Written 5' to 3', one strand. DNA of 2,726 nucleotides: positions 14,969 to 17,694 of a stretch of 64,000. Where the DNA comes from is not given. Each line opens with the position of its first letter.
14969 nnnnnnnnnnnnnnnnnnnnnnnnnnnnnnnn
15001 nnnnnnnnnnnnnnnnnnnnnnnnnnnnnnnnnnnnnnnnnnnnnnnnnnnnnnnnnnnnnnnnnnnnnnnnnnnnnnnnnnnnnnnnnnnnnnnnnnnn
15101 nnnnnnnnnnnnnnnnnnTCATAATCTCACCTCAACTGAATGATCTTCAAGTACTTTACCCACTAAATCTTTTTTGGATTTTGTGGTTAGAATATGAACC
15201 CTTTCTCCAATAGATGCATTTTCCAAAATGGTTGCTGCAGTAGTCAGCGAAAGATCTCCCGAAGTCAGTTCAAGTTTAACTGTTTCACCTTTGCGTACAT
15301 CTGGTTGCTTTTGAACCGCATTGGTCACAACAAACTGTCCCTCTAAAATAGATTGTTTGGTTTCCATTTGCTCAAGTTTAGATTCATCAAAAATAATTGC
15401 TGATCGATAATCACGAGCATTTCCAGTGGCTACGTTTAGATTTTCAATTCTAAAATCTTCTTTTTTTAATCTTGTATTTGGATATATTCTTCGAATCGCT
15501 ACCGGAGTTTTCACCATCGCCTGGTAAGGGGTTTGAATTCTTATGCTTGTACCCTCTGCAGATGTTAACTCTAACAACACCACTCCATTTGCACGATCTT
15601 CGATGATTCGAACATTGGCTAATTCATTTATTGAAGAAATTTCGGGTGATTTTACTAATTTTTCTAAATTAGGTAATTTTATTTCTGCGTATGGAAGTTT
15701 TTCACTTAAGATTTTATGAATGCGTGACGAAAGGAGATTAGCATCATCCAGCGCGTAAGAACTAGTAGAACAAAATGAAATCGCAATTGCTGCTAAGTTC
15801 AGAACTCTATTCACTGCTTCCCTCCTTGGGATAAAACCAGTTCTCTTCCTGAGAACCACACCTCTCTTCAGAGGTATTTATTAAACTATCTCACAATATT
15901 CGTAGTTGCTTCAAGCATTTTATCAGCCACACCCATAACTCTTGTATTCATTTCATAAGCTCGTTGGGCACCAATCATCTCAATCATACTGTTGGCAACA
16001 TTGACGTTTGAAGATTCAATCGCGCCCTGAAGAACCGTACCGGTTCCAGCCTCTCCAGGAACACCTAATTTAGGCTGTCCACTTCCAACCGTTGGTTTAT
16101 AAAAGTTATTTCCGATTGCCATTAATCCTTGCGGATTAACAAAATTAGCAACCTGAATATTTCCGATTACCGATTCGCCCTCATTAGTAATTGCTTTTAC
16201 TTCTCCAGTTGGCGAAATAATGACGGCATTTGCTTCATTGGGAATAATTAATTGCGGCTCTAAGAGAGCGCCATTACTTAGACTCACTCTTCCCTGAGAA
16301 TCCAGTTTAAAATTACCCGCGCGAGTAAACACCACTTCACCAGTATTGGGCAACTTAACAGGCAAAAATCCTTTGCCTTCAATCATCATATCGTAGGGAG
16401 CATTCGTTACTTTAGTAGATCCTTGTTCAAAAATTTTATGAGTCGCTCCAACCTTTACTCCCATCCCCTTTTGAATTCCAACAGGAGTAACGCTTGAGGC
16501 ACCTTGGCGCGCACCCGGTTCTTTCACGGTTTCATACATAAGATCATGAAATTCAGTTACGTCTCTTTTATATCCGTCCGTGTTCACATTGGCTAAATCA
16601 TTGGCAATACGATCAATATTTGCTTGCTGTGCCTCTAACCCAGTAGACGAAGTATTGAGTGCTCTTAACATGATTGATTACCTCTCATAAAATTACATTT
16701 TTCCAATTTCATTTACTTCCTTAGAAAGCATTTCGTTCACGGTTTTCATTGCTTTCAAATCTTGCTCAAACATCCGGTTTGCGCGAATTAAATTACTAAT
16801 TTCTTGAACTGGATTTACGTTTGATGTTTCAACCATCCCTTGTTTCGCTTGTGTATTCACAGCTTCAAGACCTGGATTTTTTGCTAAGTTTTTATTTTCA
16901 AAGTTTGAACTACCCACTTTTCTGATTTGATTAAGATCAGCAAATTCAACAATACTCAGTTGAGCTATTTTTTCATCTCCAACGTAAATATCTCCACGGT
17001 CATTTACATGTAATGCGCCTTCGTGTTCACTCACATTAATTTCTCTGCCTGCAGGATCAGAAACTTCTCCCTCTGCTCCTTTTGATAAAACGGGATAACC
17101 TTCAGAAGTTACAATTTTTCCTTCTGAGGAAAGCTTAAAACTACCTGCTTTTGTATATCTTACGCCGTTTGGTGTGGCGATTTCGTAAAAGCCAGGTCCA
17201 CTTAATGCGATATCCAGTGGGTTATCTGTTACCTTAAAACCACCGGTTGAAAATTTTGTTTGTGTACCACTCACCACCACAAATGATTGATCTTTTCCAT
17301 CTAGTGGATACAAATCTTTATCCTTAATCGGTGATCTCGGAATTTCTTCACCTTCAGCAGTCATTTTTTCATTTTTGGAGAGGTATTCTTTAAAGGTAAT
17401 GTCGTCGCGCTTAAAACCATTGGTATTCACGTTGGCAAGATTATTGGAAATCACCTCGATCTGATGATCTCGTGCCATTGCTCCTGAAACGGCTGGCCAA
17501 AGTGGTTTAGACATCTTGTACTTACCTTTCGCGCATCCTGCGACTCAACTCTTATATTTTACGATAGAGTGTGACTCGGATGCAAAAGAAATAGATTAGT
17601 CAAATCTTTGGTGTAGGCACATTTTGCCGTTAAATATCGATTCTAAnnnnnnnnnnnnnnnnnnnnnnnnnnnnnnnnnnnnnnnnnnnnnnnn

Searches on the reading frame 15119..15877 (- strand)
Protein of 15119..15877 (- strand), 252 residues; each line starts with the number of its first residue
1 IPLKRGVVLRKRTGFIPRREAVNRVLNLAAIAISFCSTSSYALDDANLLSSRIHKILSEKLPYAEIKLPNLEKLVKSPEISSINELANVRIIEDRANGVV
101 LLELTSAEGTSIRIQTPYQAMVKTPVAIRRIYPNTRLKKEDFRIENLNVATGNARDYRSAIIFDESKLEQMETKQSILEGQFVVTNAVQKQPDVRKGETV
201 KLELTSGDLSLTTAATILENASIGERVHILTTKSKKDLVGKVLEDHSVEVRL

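Call 65: search_protein_families(library=pfam, proteins=[window:15119-15877:-], max_evalue=0.00001)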
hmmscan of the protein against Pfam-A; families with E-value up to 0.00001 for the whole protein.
window:15119-15877:- (252 aa): 1 family
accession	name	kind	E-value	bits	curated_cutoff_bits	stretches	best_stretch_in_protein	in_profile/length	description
PF13144.11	ChapFlgA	-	2.5e-16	60.3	23.8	1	124-250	3-122/122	Chaperone for flagella basal body P-ring formation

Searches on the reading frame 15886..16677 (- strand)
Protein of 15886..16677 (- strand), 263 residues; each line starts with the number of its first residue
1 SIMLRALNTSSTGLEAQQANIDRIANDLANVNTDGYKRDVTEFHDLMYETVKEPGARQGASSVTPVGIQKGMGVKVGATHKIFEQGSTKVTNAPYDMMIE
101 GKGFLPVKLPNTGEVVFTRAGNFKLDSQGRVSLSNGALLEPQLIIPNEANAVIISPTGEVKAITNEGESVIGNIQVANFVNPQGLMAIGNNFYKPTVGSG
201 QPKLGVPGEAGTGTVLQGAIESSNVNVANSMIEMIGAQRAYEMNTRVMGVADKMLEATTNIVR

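Call 65: search_protein_families(library=pfam, proteins=[window:15886-16677:-], max_evalue=0.00001)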
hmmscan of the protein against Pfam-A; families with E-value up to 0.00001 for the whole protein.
window:15886-16677:- (263 aa): 3 families
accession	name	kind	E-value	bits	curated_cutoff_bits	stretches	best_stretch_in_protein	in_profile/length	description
PF22692.1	LlgE_F_G_D1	-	6.2e-18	65.2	27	1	98-162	1-64/64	Flagellar hook protein FlgE/F/G D1 domain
PF06429.18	Flg_bbr_C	-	6.4e-17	61.2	23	1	217-261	2-46/46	Flagellar basal body rod FlgEFG protein C-terminal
PF00460.25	Flg_bb_rod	-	1.5e-06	28.5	20.7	1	7-37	1-31/31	Flagella basal body rod protein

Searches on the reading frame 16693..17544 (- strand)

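Call 65: search_protein_families(library=pfam, proteins=[window:16693-17544:-], max_evalue=0.00001)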
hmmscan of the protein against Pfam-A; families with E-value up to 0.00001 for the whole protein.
window:16693-17544:- (283 aa): 3 families
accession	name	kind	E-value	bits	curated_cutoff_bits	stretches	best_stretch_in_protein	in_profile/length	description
PF06429.18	Flg_bbr_C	-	3.5e-15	55.7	23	1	234-275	1-42/46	Flagellar basal body rod FlgEFG protein C-terminal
PF22692.1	LlgE_F_G_D1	-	1.3e-13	51.4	27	1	113-188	1-64/64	Flagellar hook protein FlgE/F/G D1 domain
PF00460.25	Flg_bb_rod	-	1.4e-09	38.2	20.7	1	18-45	4-31/31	Flagella basal body rod protein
